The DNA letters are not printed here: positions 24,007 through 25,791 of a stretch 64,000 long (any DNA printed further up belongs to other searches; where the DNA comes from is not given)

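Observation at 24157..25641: Seven-heme cytochrome c carrying a T9SS export domain: candidate cell-surface electron carrier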

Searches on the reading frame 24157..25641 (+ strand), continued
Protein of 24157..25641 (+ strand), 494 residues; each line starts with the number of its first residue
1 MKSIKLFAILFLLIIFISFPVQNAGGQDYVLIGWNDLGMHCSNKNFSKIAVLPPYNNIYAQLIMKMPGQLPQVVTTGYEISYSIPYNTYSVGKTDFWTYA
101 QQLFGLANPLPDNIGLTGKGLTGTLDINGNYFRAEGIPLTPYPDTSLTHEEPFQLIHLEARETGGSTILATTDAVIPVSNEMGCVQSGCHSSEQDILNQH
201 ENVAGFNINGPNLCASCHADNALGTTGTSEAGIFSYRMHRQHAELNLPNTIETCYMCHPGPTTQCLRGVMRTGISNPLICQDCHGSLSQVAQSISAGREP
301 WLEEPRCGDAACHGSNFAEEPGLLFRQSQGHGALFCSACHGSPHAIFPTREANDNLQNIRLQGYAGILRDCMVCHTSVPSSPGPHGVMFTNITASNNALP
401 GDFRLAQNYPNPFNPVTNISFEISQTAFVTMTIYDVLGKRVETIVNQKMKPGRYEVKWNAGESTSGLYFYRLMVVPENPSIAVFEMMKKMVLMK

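Call 15: find_encoding_contigs(protein=P0003, flank=10000, max_places=2)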
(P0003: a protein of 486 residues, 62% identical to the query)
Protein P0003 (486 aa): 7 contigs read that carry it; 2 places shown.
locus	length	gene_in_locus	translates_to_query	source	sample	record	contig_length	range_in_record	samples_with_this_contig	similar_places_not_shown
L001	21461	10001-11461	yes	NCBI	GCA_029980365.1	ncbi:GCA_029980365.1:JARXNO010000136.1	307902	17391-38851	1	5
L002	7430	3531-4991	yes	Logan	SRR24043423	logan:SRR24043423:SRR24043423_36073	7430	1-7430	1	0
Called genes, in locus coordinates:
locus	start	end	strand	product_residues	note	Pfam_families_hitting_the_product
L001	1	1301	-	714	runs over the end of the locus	PF00082:Peptidase_S8, PF18962:Por_Secre_tail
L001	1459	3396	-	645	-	PF14870:PSII_BNR (weak), PF13715:CarbopepD_reg_2 (faint), PF13620:CarboxypepD_reg (weak), PF18962:Por_Secre_tail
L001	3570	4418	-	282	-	PF01978:TrmB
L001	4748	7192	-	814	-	PF13620:CarboxypepD_reg, PF13715:CarbopepD_reg_2, PF07715:Plug, PF00593:TonB_dep_Rec_b-barrel, PF14905:OMP_b-brl_3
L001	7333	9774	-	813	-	PF13620:CarboxypepD_reg, PF13715:CarbopepD_reg_2, PF07715:Plug, PF00593:TonB_dep_Rec_b-barrel, PF14905:OMP_b-brl_3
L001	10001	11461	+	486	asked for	PF09699:Paired_CXXCH_1 (faint), PF14522:Cytochrome_C7 (faint), PF14537:Cytochrom_c3_2 (faint), PF18962:Por_Secre_tail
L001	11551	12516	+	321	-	PF00291:PALP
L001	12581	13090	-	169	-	-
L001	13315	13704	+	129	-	PF02566:OsmC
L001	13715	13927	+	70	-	PF19628:DUF6132 (weak)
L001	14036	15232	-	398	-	PF04143:Sulf_transp, PF00581:Rhodanese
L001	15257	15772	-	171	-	PF04143:Sulf_transp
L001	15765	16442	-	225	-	PF01292:Ni_hydr_CYTB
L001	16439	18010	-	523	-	PF14522:Cytochrome_C7 (faint), PF14537:Cytochrom_c3_2 (weak), PF11783:Cytochrome_cB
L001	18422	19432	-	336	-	PF08309:LVIVD (weak)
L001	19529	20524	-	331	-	PF00005:ABC_tran, PF13304:AAA_21 (faint), PF08352:oligo_HPY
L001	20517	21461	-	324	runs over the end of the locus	PF00005:ABC_tran, PF13304:AAA_21 (weak), PF08352:oligo_HPY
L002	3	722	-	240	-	?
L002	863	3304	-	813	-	PF13620:CarboxypepD_reg, PF13715:CarbopepD_reg_2, PF07715:Plug, PF00593:TonB_dep_Rec_b-barrel, PF14905:OMP_b-brl_3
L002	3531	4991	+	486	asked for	PF09699:Paired_CXXCH_1 (faint), PF14522:Cytochrome_C7 (faint), PF14537:Cytochrom_c3_2 (faint), PF18962:Por_Secre_tail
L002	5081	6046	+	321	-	PF00291:PALP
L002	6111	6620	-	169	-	-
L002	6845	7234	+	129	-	PF02566:OsmC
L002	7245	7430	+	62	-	?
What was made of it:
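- In one clade it lies divergent to two TonB-dependent receptors (L001, L002; call 15).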

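Call 16: find_encoding_contigs(protein=P0021, flank=10000, max_places=2)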
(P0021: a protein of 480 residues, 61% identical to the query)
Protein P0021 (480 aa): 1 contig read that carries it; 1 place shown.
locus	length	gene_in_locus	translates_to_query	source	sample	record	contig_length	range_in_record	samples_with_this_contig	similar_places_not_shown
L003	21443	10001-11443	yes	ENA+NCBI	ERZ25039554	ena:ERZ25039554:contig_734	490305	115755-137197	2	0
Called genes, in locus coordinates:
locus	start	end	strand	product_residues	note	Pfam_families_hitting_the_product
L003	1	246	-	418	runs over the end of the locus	PF00994:MoCF_biosynth, PF18146:CinA_KH, PF02464:CinA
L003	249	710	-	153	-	PF04608:PgpA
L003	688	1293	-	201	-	PF01066:CDP-OH_P_transf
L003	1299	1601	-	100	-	PF06155:GBBH-like_N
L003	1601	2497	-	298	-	PF01259:SAICAR_synt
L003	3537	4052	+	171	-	-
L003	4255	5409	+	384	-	PF08450:SGL (faint)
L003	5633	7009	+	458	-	PF01565:FAD_binding_4, PF08031:BBE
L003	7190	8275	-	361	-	PF01875:Memo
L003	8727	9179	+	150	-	-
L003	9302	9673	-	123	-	-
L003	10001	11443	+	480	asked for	PF14522:Cytochrome_C7 (faint), PF18962:Por_Secre_tail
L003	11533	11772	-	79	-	-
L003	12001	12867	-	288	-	-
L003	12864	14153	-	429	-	PF13435:Cytochrome_C554 (faint), PF09699:Paired_CXXCH_1 (faint), PF14522:Cytochrome_C7 (faint), PF13447:Multi-haem_cyto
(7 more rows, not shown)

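Call 21: find_related_loci(query=A1, collection=genome_contigs, flank=10000)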
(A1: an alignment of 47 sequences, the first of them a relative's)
Query A1 (494 aa) in genome_contigs; peptide patterns used: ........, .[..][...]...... (x = any residue, [..] = any of these).
600 stretches matched a pattern (row limit reached: there are more); 591 encode a relative of the query (tblastn E <= 1e-3); the best 80 are kept; 80 distinct loci.
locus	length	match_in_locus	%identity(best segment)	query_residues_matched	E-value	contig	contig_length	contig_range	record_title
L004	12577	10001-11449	63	2-494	0e+0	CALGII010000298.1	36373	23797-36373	MAG TPA_asm: uncultured Ignavibacteriae bacterium isolate SRR3330206_bin.142_CONCOCT_v1.1_MAG genome assembly, contig: E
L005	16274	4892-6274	60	23-494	0e+0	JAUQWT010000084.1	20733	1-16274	MAG: Ignavibacteria bacterium isolate BIN10 contig_35091, whole genome shotgun sequence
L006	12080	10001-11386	57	27-494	0e+0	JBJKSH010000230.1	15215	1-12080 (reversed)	MAG: Ignavibacteriaceae bacterium isolate Bin_78 S1Ck127_2871772_flag_0_multi_14.0000_len_15215, whole genome shotgun se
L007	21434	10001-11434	56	4-494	0e+0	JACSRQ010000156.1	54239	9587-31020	MAG: Ignavibacteria bacterium isolate BA6 contig-70_421, whole genome shotgun sequence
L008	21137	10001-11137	66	4-390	1e-173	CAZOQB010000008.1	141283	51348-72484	MAG TPA_asm: uncultured Ignavibacteriaceae bacterium isolate binchicken_co191_10 genome assembly, contig: NODE_129_lengt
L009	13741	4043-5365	57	27-472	1e-172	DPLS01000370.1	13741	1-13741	MAG TPA_asm: Bacteroidetes bacterium isolate UBA11986 contig_50163, whole genome shotgun sequence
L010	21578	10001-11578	66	8-494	4e-170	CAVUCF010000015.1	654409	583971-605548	MAG: uncultured Ignavibacteriaceae bacterium isolate MFD02979.bin.1.207 genome assembly, contig: contig_24762, whole gen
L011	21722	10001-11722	55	2-494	5e-166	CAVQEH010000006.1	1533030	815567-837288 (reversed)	MAG: uncultured Ignavibacteria bacterium isolate MFD02416.bin.1.320 genome assembly, contig: contig_48018, whole genome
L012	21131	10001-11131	63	9-391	3e-165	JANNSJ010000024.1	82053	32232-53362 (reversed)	MAG: Bacteroidota bacterium isolate SOY_31_metabat_225 SOY_31_k141_841868, whole genome shotgun sequence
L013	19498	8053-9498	50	1-494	6e-158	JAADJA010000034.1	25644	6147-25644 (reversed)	MAG: Chlorobiota bacterium isolate M_MetaBat.92 contig-127_2381, whole genome shotgun sequence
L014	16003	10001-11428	52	3-488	2e-157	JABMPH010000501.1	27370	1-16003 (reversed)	MAG: Bacteroidetes bacterium isolate bin.586 k141_7015473, whole genome shotgun sequence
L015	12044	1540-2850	52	26-472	1e-154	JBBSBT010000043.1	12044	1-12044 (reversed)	MAG: Bacteroidales bacterium isolate La6_metabat2.179 La6_metabat2.179_K_902274_L_12044_cov_82.8155, whole genome shotgu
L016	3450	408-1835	49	2-486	2e-160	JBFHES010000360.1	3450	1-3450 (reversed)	MAG: Bacteroidales bacterium isolate Mix_sand07.2021.05.G.106 k141_2015490_length_3450_cov_17.6002, whole genome shotgun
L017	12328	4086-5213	59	10-387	3e-153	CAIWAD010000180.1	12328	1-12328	uncultured bacterium isolate LaPlata_bin-1558 genome assembly, contig: bin-1558:180/296, whole genome shotgun sequence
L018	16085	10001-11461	48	1-494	5e-153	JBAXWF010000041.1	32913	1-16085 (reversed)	MAG: Bacteroidota bacterium isolate ELA706 MAG706_41, whole genome shotgun sequence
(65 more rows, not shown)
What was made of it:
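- Many carriers are labelled Bacteroidales, Prolixibacteraceae and Ignavibacteria (call 21).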

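Call 29: predict_structure(alignment_id=A1)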
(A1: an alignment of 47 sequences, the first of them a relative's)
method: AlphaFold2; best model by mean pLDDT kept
length: 494 residues; sequences in the alignment: 47
mean_pLDDT: 75.3   pTM: 0.68
mean pLDDT of the five models: 75.3, 75.0, 72.9, 69.9, 65.2
residues with pLDDT >= 90: 94; 70-90: 239; 50-70: 125; < 50: 36
segments of 3 or more residues with pLDDT < 50: 38-41, 268-273, 345-347, 391-400, 410-414
pLDDT, mean of each block of 10 residues (from residue 1): 86 80 68 71 69 75 89 95 78 74 79 71 92 85 77 83 93 74 60 83 82 80 71 80 77 64 51 54 72 75 63 69 75 76 52 67 72 80 60 38 61 64 92 94 97 85 82 94 87 63
secondary structure, 60 per line:
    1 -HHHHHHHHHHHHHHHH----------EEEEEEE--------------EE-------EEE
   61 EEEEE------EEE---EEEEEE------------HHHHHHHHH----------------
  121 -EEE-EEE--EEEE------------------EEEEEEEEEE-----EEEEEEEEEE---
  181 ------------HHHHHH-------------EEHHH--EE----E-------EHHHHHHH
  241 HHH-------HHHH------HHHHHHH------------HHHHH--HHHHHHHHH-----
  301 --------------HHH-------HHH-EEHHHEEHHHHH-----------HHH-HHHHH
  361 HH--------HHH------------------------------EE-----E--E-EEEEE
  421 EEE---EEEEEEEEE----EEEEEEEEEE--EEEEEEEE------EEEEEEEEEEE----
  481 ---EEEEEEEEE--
elements in order: H2-17 E28-34 E58-65 E72-74 E78-83 H96-104 E122-124 E126-128 E131-134 E153-162 E168-177 H193-198 H234-243 H251-254 H261-267 H280-284 H287-295 H336-340 H356-362 E416-423 E427-435 E440-449 E452-459 E466-476 E484-492
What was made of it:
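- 25381..25638 (+): T9SS type-A C-terminal sorting domain, residues 409-494, ending KKMVLMK. The AF2 model is a beta-sandwich with pLDDT 82-97 over residues 421-490 (call 29).
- Checked: AF2 models it as a confident beta-sandwich, with pLDDT 82-97 over residues 421-490 (call 29).
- The haem-domain part of the full-length model is of only moderate confidence (whole model pLDDT 75.3; call 29), and coordinates were not available to measure distances.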

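Call 32: fold_search(model_id=the predicted structure, library=pdb)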
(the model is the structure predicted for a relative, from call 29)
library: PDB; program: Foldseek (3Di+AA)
matches with E <= 10: 1610; with E <= 0.001: 28
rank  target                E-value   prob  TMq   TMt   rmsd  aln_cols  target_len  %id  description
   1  4cvu_A                7.3e-06  0.85  0.16  0.10  27.7       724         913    9  Structure of Fungal beta-mannosidase from Glycoside Hydrolase Family 2 of Trichoderma harzianum (released 2014-07-09)
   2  1xf1_A                4.9e-05  0.96  0.17  0.10  31.0       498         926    7  Structure of C5a peptidase- a key virulence factor from Streptococcus (released 2005-11-22)
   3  4uoj_A                4.9e-05  0.72  0.17  0.10  27.2       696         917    9  Structure of Fungal beta-mannosidase (GH2) from Trichoderma harzianum (released 2014-07-09)
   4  6d8g_B                7.5e-05  0.54  0.14  0.09  25.3       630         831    8  D341A D367A calcium binding mutant of Bacteroides uniformis beta-glucuronidase 2 (released 2018-10-17)
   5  5icu                  9.0e-05  1.00  0.15  0.56   3.9       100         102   17  The crystal structure of CopC from Methylosinus trichosporium OB3b (released 2016-04-06)
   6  9leg_B                1.3e-04  0.60  0.14  0.17  25.8       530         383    8  AMO complex (released 2026-02-04)
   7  1l9m_B                1.4e-04  0.51  0.15  0.12  26.4       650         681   10  Three-dimensional structure of the human transglutaminase 3 enzyme: binding of calcium ions change structure for activ (released 2002-05-29)
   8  5uj6_A                1.5e-04  0.57  0.15  0.10  24.9       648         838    9  Crystal Structure of Bacteroides Uniformis beta-glucuronidase (released 2017-06-28)
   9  8bty_A                1.8e-04  0.85  0.16  0.09  29.1       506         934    8  Structure of the active form of ScpB, the C5a-peptidase from Streptococcus agalactiae. (released 2023-11-15)
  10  9dnm_A                1.9e-04  0.47  0.15  0.16  24.5       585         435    7  Structure of rat beta-arrestin 1 bound to allosteric inhibitor (released 2025-01-22)
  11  7edd                  2.2e-04  0.84  0.16  0.06  28.8       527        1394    9  Crystal structure of a serine protease from Streptococcus pyogenes (released 2021-05-12)
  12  9npn_A                2.3e-04  0.51  0.16  0.12  25.7       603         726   10  Crystal structure of the inactive conformation of a glycoside hydrolase (CapGH2b - E465A Mutant) from the GH2 family i (released 2025-11-12)
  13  6cxh_A                2.3e-04  0.44  0.12  0.15  26.3       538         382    8  Crystal structure of particulate methane monooxygenase from Methylomicrobium alcaliphilum 20Z (released 2018-05-16)
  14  6za2_B                2.5e-04  0.87  0.18  0.09  24.6       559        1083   10  Crystal structure of dimeric latent PorU from Porphyromonas gingivalis (released 2021-09-29)
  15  3isy                  2.6e-04  1.00  0.13  0.48  10.1       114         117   10  Crystal structure of an intracellular proteinase inhibitor (ipi, bsu11130) from bacillus subtilis at 2.61 A resolution (released 2009-09-15)
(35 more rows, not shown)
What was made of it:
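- Tried and rejected: The full-length model hit CopC, PmoB/AmoB and AA10 LPMO, and the motif reads M-H-C (call 32).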

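Call 38: search_protein_families(library=pfam, proteins=[P0011, P0120], max_evalue=0.01)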
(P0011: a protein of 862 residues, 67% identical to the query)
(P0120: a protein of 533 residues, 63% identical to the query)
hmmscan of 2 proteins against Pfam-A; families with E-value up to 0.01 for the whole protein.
P0011 (862 aa): 9 families
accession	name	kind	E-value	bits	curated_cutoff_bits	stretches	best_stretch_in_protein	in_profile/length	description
PF18962.6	Por_Secre_tail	-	1.9e-08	34.9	27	1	784-858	2-73/75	Secretion system C-terminal sorting domain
PF22113.1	Mtrc-MtrF_II-IV_dom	-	2.2e-06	27.7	30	2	188-317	11-168/176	Outer membrane cytochrome MtrC/MtrF-like, domains II/IV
PF14537.11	Cytochrom_c3_2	-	7e-06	26.9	25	1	307-375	8-65/79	Cytochrome c3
PF14522.11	Cytochrome_C7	-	1.5e-05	25.2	24.8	1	307-374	15-66/67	Cytochrome c7 and related cytochrome c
PF00041.27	fn3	-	0.00031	21.3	25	1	415-479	18-79/84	Fibronectin type III domain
PF16656.11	Pur_ac_phosph_N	-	0.001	20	30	1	414-485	16-93/93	Purple acid Phosphatase, N-terminal domain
PF09699.15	Paired_CXXCH_1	-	0.0043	17.2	20.6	0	304-341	5-38/41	Doubled CXXCH motif (Paired_CXXCH_1)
PF13585.12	CHU_C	-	0.0059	17.1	27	0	798-856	23-80/86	CHU_C Type IX secretion signal domain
PF13860.13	FlgD_ig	-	0.0077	16.6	27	0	795-835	13-56/79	FlgD Ig-like domain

P0120 (533 aa): 3 families
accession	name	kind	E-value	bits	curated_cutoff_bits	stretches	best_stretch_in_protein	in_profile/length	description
PF22113.1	Mtrc-MtrF_II-IV_dom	-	3.6e-05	23.8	30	1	185-313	11-167/176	Outer membrane cytochrome MtrC/MtrF-like, domains II/IV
PF14537.11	Cytochrom_c3_2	-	0.00016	22.5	25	0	250-336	8-78/79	Cytochrome c3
PF14522.11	Cytochrome_C7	-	0.00042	20.5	24.8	0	272-371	12-66/67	Cytochrome c7 and related cytochrome c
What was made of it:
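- On MtrC/OmcA/MtrF family decahaem cytochromes: Some relatives do pass PF22113 (call 38), so the haem domain is probably a distant relative.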

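Call 52: search_solved_structures(query=A1, max_evalue=10, show_alignments=0)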
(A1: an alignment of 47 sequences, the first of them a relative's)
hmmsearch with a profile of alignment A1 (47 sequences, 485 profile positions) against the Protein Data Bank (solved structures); distinct sequences matched with E-value up to 10: 4.
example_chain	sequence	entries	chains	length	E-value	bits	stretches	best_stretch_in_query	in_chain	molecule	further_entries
9whd_A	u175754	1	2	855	0.38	12.4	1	395-482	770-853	GH167 glycoside hydrolase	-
8glj_D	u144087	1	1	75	0.47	12.1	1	407-482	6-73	Por secretion system C-terminal sorting domain-containing protein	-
8glk_D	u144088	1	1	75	0.52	12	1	407-483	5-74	Endonuclease I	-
7ubj_A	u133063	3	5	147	0.79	11.4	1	265-320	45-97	Antitermination protein Q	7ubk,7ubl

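Call 69: search_protein_families(library=pfam, alignment_id=A1, max_evalue=0.001)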
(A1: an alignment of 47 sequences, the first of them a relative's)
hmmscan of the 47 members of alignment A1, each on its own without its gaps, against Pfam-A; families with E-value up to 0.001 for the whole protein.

A. member 1, P0001 (494 aa): 5 families
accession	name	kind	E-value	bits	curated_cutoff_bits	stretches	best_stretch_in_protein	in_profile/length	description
PF18962.6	Por_Secre_tail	-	9.7e-08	32.6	27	1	409-472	2-62/75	Secretion system C-terminal sorting domain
PF22113.1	Mtrc-MtrF_II-IV_dom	-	9.8e-06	25.6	30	0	188-314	11-164/176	Outer membrane cytochrome MtrC/MtrF-like, domains II/IV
PF14522.11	Cytochrome_C7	-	1e-05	25.7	24.8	0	213-284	15-66/67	Cytochrome c7 and related cytochrome c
PF14537.11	Cytochrom_c3_2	-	0.00032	21.5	25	0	310-376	10-65/79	Cytochrome c3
PF13860.13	FlgD_ig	-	0.00087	19.7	27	0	418-460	11-56/79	FlgD Ig-like domain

B. families by the number of members that match (of 47 scanned): 23 families
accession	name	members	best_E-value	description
PF14522.11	Cytochrome_C7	47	2.9e-09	Cytochrome c7 and related cytochrome c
PF14537.11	Cytochrom_c3_2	38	3.2e-07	Cytochrome c3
PF18962.6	Por_Secre_tail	37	2.2e-12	Secretion system C-terminal sorting domain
PF22113.1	Mtrc-MtrF_II-IV_dom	28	1.4e-09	Outer membrane cytochrome MtrC/MtrF-like, domains II/IV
PF09699.15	Paired_CXXCH_1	20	1.1e-06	Doubled CXXCH motif (Paired_CXXCH_1)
PF13860.13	FlgD_ig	14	1.5e-08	FlgD Ig-like domain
PF25788.1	Ig_Rha78A_N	5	3.1e-06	Rha78A-like, N-terminal immunoglobulin domain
PF17957.7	Big_7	4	5.4e-66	Bacterial Ig domain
PF13435.11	Cytochrome_C554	4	6.7e-05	Cytochrome c554 and c-prime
PF07495.19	Y_Y_Y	3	4.7e-11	Y_Y_Y domain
PF00041.27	fn3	3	0.00025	Fibronectin type III domain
PF13750.12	Big_3_3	2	4.3e-10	Bacterial Ig-like domain (group 3)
PF00801.26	PKD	2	4.5e-10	PKD domain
PF19077.6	Big_13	2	1.4e-06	Bacterial Ig-like domain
PF24421.1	Ig_J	2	0.00025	Tip attachment protein J, Ig-like domain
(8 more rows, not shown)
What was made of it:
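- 24697..25326 (+): Seven-haem domain, residues 181-390. 28 of 47 relatives match PF22113 at E<=1e-3 (call 69).
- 25381..25638 (+): 37 of 47 relatives match PF18962 (call 69).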
